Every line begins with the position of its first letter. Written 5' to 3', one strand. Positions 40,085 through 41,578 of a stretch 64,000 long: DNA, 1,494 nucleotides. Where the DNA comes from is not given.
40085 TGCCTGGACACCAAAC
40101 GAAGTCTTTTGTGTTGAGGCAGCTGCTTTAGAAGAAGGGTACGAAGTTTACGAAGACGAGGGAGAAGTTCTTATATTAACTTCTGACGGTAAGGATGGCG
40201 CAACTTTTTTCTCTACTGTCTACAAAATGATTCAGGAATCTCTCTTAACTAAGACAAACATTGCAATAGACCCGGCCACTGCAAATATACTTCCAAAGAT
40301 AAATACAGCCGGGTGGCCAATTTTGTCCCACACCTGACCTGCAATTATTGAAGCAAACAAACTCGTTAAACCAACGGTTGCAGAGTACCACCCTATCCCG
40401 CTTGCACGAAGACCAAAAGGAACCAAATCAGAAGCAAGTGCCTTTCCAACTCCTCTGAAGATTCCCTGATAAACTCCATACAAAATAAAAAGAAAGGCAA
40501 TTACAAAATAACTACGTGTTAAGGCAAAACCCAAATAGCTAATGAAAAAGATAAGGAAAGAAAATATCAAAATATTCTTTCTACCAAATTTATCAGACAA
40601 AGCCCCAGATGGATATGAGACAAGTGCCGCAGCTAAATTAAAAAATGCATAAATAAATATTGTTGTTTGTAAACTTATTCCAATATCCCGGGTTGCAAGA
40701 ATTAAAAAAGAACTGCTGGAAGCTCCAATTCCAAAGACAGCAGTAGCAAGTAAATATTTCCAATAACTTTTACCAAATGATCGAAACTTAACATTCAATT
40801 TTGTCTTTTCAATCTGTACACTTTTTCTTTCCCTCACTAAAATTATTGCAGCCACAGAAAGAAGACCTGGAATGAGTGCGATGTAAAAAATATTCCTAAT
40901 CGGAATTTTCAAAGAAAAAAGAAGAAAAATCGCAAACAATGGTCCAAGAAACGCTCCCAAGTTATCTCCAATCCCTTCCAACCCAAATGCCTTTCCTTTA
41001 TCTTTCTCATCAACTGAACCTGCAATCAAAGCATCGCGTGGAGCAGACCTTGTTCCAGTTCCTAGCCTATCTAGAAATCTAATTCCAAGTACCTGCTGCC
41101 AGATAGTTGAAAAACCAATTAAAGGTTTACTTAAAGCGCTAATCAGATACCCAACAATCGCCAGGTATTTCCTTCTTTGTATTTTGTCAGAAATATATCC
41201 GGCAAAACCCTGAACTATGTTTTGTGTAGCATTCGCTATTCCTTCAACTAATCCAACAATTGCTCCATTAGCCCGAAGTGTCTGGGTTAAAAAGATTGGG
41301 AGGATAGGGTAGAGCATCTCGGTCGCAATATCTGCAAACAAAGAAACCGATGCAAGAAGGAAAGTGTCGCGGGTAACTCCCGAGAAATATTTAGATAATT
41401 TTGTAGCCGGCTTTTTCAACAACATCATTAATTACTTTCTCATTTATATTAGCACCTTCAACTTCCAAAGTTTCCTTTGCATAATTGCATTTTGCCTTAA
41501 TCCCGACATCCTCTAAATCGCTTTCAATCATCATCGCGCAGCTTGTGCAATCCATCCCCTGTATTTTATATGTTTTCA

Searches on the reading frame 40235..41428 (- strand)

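Call 116: search_protein_families(library=pfam, proteins=[window:40235-41428:-], max_evalue=0.001)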
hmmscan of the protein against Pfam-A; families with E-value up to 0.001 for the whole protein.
window:40235-41428:- (398 aa): 5 families
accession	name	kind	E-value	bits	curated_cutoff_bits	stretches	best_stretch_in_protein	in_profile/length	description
PF07690.21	MFS_1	-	2.3e-49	168.6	33.4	2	26-241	2-215/347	Major Facilitator Superfamily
PF12832.13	MFS_1_like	-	1.9e-11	44.1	25.2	1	38-378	17-373/373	MFS_1 like family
PF00083.30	Sugar_tr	-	1.1e-09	38.1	22.3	2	256-392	48-190/452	Sugar (and other) transporter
PF13347.12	MFS_2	-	6.6e-07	28.7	27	1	38-363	15-370/427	MFS/sugar transport protein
PF05977.19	MFS_3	-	9.9e-05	21.4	27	1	52-318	41-318/524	Transmembrane secretion effector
